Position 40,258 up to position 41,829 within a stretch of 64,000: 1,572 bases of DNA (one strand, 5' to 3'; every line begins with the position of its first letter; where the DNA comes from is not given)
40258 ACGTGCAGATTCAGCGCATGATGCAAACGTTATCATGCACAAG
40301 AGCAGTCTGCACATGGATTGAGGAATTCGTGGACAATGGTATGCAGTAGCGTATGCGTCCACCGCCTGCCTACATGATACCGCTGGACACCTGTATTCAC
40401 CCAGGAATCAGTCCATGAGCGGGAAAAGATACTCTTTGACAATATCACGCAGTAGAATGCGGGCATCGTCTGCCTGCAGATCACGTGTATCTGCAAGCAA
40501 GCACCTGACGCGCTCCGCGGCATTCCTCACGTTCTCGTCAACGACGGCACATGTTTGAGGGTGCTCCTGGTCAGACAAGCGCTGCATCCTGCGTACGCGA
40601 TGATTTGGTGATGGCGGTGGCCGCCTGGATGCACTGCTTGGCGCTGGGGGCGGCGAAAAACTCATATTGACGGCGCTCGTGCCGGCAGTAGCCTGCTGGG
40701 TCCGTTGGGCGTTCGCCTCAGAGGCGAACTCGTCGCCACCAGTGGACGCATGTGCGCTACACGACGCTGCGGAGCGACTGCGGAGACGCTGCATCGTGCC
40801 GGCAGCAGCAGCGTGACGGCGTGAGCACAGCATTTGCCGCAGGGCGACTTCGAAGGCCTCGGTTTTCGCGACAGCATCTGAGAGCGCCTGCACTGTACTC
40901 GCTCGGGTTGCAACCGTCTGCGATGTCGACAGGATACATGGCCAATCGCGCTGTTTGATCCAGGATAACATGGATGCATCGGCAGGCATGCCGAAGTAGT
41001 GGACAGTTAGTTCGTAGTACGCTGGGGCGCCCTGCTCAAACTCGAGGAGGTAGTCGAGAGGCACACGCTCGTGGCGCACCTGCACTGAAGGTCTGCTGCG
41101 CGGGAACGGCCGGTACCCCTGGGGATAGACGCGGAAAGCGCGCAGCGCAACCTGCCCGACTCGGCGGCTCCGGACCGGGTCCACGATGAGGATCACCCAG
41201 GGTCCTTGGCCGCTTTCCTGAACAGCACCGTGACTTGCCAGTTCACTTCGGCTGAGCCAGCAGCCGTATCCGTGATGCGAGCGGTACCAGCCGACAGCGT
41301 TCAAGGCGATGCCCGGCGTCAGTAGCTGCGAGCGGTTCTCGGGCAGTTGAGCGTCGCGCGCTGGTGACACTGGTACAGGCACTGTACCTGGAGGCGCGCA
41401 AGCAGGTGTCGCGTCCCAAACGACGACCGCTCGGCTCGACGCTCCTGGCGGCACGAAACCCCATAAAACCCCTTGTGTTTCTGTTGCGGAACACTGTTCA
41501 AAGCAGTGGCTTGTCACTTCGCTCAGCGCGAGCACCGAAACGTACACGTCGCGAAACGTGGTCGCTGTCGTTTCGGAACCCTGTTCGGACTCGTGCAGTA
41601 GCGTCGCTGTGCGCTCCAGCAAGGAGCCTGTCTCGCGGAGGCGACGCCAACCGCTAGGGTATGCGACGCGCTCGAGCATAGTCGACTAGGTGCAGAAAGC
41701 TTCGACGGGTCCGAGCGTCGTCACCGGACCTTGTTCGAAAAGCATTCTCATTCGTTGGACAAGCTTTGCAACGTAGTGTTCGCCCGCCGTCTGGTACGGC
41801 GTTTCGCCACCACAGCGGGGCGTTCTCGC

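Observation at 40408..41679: CSN5/Rpn11-type MPN protein whose JAMM metalloprotease motif is broken (His>Arg, Asp>Glu)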

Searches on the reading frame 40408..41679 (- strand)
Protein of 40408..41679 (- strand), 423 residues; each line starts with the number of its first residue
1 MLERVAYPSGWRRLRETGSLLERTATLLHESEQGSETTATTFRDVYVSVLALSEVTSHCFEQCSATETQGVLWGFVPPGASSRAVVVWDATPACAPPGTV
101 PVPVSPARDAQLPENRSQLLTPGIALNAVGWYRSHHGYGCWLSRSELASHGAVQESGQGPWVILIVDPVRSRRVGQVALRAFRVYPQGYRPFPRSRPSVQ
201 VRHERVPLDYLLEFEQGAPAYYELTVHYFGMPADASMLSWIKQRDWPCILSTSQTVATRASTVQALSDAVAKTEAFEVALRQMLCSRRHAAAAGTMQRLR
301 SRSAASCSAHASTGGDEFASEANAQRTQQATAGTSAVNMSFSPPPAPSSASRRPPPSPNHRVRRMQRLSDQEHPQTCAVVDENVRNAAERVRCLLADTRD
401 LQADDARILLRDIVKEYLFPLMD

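Call 3: search_protein_families(library=pfam, proteins=[window:40408-41679:-], max_evalue=1)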
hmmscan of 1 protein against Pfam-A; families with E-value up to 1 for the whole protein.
window:40408-41679:- (423 aa): 2 families
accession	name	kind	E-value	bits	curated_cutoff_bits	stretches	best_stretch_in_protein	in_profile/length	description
PF01398.27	JAB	-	1.1e-07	32.1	22.5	1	41-156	2-114/117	JAB1/Mov34/MPN/PAD-1 ubiquitin protease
PF04259.19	SASP_gamma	-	0.009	16.9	28.4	1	296-336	4-43/84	Small, acid-soluble spore protein, gamma-type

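Call 4: search_solved_structures(query=window:40408-41679:-, max_evalue=0.01, show_alignments=3)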
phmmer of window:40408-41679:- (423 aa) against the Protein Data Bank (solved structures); distinct sequences matched with E-value up to 0.01: 26.
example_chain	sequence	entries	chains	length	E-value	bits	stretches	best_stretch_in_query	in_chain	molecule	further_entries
6r7f_E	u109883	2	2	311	7.7e-25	91.2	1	114-280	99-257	COP9 signalosome complex subunit 5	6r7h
9qo4_E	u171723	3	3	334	7.7e-25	91.2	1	114-280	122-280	COP9 signalosome complex subunit 5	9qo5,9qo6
4wsn_E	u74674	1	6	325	8.7e-25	91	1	114-280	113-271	COP9 signalosome complex subunit 5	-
4d18_E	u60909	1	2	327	8.9e-25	91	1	114-280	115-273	COP9 SIGNALOSOME COMPLEX SUBUNIT 5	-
4d10_E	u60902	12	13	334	9.4e-25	90.9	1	114-280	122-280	COP9 SIGNALOSOME COMPLEX SUBUNIT 5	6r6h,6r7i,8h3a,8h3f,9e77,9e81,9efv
9e5z_E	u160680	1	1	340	9.8e-25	90.8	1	115-280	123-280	COP9 signalosome complex subunit 5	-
8h38_E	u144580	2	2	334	1.3e-24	90.5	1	114-280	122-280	COP9 signalosome complex subunit 5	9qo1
9efm_E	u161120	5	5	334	2.8e-24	89.3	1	123-280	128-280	COP9 signalosome complex subunit 5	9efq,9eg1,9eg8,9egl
9is6_E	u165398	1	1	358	3.8e-24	88.9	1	30-281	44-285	COP9 signalosome complex subunit 5b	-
5jog_A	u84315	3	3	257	1.5e-23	87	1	114-254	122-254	COP9 signalosome complex subunit 5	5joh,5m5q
4f7o_A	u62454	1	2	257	1.5e-23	87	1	114-254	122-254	COP9 signalosome complex subunit 5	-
4owp_B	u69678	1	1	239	3.9e-11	46.1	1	18-247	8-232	26S proteasome regulatory subunit RPN11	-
8amz_V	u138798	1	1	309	5.5e-11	45.6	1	37-253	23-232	26S proteasome regulatory subunit RPN11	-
22mm_c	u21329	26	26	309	7.6e-11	45.1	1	39-247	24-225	26S proteasome non-ATPase regulatory subunit 14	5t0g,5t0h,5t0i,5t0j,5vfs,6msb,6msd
12bm_c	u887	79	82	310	7.6e-11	45.1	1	39-247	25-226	26S proteasome non-ATPase regulatory subunit 14 | Proteasome (Prosome, macropain) 26S subunit, non-ATPase, 14 | RPN11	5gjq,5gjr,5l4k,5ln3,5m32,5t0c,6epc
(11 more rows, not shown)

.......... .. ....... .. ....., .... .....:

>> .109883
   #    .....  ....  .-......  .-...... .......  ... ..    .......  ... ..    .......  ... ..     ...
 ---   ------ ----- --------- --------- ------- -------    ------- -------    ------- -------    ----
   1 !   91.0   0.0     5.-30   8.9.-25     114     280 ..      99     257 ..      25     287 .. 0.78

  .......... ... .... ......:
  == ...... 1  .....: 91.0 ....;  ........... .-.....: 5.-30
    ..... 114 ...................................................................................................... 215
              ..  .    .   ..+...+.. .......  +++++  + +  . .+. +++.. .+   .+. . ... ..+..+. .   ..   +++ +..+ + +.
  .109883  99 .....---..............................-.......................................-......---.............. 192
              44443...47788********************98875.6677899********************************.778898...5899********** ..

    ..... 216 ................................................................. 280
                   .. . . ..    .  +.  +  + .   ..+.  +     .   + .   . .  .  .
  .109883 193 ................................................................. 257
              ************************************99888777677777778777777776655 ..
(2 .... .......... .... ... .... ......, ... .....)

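Call 5: find_homologous_proteins(query=window:40408-41679:-, max_evalue=0.00001)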
Query window:40408-41679:- (423 aa): 2 proteins with E <= 0.00001 among 8000 candidates.
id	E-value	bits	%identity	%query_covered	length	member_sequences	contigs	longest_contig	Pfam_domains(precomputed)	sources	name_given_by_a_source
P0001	7.2e-282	953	100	100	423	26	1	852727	PF01398.27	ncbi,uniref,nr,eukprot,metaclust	ncbi:similar to COP9 signalosome subunit Csn5 [Cyanidioschyzon merolae strain 10D]|uniref:Similar to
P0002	1.7e-80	289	42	99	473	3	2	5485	PF01398.27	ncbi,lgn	-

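Call 7: list_cluster_members(proteins=[P0001, P0002])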
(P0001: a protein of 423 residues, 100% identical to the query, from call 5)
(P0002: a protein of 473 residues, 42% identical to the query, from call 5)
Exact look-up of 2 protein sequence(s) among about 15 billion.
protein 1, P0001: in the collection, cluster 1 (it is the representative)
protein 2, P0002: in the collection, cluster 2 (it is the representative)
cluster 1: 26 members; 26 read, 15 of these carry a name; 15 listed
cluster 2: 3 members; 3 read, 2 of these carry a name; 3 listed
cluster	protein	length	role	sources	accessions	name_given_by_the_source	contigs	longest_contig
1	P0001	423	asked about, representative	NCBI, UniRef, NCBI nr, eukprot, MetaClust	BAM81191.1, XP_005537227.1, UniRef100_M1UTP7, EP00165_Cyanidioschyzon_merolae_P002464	similar to COP9 signalosome subunit Csn5 [Cyanidioschyzon merolae strain 10D] | Similar to COP9 signalosome subunit Csn5 n=1 Tax=Cyanidioschyzon merolae (strain ... | XP_005537227.1 similar to COP9 signalosome subunit Csn5 [Cyanidioschyzon merolae strain ...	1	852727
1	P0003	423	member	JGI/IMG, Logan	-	hypothetical protein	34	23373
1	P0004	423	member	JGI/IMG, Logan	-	hypothetical protein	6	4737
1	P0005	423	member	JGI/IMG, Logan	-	hypothetical protein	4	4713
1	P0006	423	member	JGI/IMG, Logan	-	hypothetical protein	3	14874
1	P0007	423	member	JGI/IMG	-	hypothetical protein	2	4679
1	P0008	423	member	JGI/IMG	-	hypothetical protein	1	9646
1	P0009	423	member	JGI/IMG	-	hypothetical protein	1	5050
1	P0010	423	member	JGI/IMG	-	hypothetical protein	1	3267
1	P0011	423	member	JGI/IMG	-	hypothetical protein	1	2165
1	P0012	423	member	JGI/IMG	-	hypothetical protein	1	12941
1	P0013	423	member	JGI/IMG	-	hypothetical protein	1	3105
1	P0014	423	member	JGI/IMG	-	hypothetical protein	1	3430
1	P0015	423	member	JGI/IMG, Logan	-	hypothetical protein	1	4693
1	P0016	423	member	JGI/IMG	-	hypothetical protein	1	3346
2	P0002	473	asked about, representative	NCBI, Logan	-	-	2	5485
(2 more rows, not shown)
